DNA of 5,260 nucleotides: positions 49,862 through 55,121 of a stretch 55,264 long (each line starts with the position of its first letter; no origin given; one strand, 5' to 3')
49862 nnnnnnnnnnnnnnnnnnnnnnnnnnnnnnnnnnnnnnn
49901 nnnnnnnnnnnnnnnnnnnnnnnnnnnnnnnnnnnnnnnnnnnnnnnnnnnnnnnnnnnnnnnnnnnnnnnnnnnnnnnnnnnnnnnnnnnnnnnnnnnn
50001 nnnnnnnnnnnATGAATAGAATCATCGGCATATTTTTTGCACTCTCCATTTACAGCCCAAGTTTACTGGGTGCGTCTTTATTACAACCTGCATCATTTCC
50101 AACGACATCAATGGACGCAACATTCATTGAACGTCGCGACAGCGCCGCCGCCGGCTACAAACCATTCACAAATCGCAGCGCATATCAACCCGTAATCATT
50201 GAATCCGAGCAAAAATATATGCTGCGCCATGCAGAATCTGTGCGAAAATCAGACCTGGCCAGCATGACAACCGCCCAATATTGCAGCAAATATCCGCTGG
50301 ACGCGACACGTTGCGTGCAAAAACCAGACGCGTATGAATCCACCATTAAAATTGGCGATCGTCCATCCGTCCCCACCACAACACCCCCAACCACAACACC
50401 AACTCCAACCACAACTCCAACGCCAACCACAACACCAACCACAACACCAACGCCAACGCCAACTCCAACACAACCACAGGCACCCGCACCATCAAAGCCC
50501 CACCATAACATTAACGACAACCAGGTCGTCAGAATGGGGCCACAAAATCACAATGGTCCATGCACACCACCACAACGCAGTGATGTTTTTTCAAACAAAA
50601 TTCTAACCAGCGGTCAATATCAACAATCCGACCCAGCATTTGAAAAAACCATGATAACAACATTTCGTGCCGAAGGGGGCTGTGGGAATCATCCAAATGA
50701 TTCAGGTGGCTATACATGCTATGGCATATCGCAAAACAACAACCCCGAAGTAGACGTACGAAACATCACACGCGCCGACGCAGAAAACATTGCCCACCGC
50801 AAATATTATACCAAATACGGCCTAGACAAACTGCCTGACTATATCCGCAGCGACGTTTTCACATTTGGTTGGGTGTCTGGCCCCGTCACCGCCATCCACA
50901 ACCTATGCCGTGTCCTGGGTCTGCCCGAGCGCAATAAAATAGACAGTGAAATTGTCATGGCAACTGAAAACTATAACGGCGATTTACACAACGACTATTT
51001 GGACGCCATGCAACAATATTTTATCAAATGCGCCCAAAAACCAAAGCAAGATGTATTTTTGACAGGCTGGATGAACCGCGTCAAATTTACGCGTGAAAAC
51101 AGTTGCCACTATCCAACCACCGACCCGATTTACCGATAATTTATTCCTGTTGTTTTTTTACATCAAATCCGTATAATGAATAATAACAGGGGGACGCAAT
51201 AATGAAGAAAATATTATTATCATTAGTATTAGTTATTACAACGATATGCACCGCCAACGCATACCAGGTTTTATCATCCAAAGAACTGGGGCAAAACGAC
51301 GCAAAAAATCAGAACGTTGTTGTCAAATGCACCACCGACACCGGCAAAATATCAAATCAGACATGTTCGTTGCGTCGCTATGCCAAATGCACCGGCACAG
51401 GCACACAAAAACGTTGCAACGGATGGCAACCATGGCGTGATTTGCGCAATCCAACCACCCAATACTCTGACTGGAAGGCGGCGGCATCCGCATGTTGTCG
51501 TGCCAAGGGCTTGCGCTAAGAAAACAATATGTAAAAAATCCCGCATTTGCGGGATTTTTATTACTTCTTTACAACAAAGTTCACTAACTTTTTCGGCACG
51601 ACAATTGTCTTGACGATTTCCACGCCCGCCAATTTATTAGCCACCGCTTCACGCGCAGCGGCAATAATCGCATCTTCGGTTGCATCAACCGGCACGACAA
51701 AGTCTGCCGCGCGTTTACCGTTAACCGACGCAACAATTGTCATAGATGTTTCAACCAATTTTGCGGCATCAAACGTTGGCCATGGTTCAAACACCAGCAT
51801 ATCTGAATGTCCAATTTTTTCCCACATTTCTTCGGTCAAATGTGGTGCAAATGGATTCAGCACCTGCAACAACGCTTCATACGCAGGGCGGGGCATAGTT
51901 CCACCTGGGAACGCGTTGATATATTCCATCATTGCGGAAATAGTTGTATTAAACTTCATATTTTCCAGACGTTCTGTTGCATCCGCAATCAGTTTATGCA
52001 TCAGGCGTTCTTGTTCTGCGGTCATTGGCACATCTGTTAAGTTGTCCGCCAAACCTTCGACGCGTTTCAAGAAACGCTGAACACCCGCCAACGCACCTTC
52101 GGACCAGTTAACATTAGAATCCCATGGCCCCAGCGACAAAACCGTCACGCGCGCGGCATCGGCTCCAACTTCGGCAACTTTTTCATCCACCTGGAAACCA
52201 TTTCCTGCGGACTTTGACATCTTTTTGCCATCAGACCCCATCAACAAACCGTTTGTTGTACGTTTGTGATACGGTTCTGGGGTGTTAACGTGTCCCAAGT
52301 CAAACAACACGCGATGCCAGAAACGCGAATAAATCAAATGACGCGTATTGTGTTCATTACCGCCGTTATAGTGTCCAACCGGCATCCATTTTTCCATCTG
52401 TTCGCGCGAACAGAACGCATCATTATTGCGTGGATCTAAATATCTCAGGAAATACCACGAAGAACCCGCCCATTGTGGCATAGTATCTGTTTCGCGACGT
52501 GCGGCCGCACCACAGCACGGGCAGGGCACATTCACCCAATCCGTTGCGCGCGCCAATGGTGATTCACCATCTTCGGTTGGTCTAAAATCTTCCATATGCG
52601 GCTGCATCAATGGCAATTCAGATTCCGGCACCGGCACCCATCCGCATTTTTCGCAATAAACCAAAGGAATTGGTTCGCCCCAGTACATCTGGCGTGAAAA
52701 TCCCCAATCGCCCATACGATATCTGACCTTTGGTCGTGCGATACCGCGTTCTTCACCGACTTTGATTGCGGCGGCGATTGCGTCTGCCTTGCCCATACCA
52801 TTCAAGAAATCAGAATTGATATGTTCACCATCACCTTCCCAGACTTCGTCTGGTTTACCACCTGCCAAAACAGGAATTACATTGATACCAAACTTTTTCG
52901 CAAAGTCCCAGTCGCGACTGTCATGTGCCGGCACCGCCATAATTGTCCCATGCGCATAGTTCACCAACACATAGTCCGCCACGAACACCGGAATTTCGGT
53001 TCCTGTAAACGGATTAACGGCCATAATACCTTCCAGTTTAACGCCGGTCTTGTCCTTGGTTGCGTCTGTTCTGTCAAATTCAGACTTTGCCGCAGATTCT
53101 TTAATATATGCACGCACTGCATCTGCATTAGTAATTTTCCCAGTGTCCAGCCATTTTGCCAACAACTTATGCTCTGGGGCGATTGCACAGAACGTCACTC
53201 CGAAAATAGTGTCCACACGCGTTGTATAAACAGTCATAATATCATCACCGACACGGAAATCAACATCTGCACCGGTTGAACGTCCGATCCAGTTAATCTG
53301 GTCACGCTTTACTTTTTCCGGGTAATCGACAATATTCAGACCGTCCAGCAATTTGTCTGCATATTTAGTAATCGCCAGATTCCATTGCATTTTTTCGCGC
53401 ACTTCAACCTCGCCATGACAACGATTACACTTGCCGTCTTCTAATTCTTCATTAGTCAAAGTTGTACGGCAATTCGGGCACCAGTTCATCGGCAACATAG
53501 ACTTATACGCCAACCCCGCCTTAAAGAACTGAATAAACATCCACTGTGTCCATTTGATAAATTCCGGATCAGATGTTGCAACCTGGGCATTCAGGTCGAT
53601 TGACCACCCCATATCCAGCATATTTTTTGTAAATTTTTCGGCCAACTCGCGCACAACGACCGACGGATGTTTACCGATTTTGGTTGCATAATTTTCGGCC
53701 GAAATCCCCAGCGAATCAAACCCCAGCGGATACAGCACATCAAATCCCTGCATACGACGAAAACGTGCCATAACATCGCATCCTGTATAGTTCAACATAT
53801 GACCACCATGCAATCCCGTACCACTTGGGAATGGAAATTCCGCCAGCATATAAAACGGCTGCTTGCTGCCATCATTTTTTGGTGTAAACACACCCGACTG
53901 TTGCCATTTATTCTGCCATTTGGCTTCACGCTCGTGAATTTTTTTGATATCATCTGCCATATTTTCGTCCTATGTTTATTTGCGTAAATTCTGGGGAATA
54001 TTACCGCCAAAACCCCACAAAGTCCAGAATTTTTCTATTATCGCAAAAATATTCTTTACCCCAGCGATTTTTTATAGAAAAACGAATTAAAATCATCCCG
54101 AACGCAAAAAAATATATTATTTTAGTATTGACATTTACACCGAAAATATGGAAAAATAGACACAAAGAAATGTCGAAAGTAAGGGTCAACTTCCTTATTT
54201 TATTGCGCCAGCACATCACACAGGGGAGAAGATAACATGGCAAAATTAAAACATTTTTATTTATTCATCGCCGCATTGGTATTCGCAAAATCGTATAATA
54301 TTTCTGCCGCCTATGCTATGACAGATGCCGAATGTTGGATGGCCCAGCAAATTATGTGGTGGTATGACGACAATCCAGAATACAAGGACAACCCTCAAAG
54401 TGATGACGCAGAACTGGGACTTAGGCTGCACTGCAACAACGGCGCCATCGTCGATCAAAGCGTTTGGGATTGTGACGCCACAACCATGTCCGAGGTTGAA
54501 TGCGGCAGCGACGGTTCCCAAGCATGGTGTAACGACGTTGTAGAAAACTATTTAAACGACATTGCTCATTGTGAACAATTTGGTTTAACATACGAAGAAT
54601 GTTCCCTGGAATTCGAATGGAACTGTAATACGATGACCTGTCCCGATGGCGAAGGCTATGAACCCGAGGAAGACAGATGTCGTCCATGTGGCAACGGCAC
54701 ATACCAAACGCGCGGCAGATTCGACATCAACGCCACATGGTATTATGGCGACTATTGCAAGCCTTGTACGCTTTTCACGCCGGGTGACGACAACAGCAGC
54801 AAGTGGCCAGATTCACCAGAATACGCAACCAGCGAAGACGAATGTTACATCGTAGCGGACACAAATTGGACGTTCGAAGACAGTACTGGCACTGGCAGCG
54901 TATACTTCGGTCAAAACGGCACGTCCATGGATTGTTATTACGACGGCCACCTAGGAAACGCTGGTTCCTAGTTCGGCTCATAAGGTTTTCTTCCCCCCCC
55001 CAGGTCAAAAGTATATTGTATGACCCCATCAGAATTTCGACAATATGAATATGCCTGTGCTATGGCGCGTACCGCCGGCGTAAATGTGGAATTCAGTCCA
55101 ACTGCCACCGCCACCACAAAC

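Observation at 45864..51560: Five-gene operon: orphan prepilin peptidase, two coupled large secreted paralogs, a secreted GH108 muramidase and a small Cys-rich protein (candidate undescribed export or envelope system)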

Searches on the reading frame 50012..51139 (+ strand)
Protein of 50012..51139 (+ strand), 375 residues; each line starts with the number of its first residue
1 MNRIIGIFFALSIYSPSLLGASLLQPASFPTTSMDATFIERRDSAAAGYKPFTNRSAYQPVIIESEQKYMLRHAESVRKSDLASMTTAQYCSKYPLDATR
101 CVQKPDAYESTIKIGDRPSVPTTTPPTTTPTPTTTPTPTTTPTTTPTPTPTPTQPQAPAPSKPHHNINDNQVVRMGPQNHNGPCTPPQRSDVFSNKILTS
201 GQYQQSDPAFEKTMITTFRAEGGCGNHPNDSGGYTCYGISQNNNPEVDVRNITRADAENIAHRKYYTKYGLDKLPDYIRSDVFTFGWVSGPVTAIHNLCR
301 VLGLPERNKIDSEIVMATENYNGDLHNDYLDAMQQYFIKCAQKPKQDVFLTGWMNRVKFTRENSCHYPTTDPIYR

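Call 3: search_protein_families(library=pfam, proteins=[window:50012-51139:+], max_evalue=0.1)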
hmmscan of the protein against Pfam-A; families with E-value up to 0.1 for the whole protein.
window:50012-51139:+ (375 aa): 1 family
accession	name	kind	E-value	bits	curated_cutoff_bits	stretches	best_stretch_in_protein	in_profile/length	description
PF05838.17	Glyco_hydro_108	-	3.2e-17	63.3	21.2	1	217-290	4-85/85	Glycosyl hydrolase 108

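Call 8: search_protein_families(library=ncbifam, proteins=[window:50012-51139:+], max_evalue=0.1)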
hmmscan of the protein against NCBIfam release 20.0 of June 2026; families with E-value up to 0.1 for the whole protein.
window:50012-51139:+ (375 aa): 4 families
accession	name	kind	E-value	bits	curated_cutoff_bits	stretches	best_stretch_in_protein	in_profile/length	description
NF040573.1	holin_dep_muram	equivalog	3.7e-08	33.4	240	1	219-302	10-105/200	holin-associated N-acetylmuramidase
NF007956.0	PRK10675.1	subfamily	0.014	14.5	394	1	182-280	144-236/338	UDP-glucose 4-epimerase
TIGR04526.1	predic_Ig_block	subfamily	0.014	14.3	150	1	116-200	78-155/693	putative immunoglobulin-blocking virulence protein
NF033186.1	internalin_K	exception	0.048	12.1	1100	1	80-168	469-557/604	class 1 internalin InlK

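Call 9: search_protein_families(library=phrogs, proteins=[window:50012-51139:+], max_evalue=0.1)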
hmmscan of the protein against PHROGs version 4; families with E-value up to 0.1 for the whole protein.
window:50012-51139:+ (375 aa): 3 families
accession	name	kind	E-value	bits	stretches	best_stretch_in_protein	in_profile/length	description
phrog_315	-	lysis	6.4e-32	111.9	1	202-365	327-492/677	endolysin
phrog_12853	-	unknown function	1.4e-08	36.2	1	210-304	3-104/131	-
phrog_15511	-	unknown function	2e-07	31.5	1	118-206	224-314/511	-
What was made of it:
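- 50012..51139 (+): Gene D, an optional GH108 muramidase. It consists of a signal peptide, an A_N-type module (50078-50230), a Pro/Thr linker (50363-50500) and the catalytic domain (50636-51106, with Glu221 at 50672-50674). PF05838 (call 3); phrog_315 endolysin (call 9).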

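Call 21: search_solved_structures(query=window:50012-51139:+, max_evalue=0.01, show_alignments=2)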
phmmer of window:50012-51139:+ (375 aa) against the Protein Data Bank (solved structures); distinct sequences matched with E-value up to 0.01: 5.
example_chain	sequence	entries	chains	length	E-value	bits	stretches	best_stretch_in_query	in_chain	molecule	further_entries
7dnp_A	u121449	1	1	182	6.6e-09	38.3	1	209-364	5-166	Secretion activator protein, hypothetical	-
2is5_A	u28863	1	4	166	1.9e-07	33.5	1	216-318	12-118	Hypothetical protein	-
2ikb_A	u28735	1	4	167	2e-07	33.4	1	217-328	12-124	Hypothetical protein NMB1012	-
6v3z_A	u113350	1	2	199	0.00078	21.6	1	218-298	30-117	Sen1395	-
6v40_A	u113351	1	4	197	0.0064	18.6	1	217-275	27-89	PG_binding_3 domain-containing protein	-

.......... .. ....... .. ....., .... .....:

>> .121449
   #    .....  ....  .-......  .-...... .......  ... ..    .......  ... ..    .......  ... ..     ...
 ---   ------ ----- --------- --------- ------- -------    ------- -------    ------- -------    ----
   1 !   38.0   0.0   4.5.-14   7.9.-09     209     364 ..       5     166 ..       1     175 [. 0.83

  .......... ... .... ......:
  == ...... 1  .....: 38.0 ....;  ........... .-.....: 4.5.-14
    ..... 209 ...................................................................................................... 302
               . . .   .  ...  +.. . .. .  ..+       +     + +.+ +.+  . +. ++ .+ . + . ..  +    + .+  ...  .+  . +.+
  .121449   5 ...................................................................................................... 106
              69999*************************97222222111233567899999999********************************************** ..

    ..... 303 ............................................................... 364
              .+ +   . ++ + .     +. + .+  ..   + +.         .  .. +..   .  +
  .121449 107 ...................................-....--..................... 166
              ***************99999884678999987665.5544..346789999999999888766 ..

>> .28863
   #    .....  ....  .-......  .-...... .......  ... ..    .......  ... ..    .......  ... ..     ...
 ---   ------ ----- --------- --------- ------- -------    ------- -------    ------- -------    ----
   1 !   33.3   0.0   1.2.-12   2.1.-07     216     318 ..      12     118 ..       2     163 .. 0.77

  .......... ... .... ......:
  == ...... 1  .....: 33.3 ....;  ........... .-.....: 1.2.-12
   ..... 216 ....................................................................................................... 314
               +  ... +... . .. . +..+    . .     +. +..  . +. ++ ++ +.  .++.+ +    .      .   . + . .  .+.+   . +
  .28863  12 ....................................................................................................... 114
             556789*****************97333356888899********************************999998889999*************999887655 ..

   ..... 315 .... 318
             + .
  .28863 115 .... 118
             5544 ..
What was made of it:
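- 50012..51139 (+): PDB 7DNP, 2IS5 and 6V3Z alignments (call 21).
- On Glycoside hydrolase family 108, gene D: However, the alignment to 7DNP runs through residues 209-364, covering chain residues 5-166 of 182 (call 21).
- Closest known: Holin/muramidase-dependent. Same: The PDB relatives of gene D include TtsA-type entries (6V3Z, 6V40) and a 'secretion activator protein' (7DNP) (call 21).
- The best solved relative is deposited as a 'secretion activator protein' (7DNP); TtsA-type entries also match (call 21). GH108 with an intact catalytic Glu lies in the operon (calls 3, 21). Its solved relatives include a chain deposited as 'secretion activator protein' (7DNP) and TtsA-type entries 6V3Z and 6V40 (call 21).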

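Call 56: search_protein_families(library=padloc, proteins=[window:50012-51139:+], max_evalue=0.01)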
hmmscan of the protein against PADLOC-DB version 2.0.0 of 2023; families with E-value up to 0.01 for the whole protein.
window:50012-51139:+ (375 aa): 0 families

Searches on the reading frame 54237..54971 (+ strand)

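Call 3: search_protein_families(library=pfam, proteins=[window:54237-54971:+], max_evalue=0.1)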
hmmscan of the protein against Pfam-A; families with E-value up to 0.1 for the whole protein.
window:54237-54971:+ (244 aa): 2 families
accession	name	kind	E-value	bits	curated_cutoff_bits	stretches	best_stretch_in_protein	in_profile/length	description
PF06876.18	SCRL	-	0.054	14.1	23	0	77-113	16-52/67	Plant self-incompatibility response (SCRL) protein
PF07699.19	Ephrin_rec_like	-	0.071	13.3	23.1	1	142-160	5-23/48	Tyrosine-protein kinase ephrin type A/B receptor-like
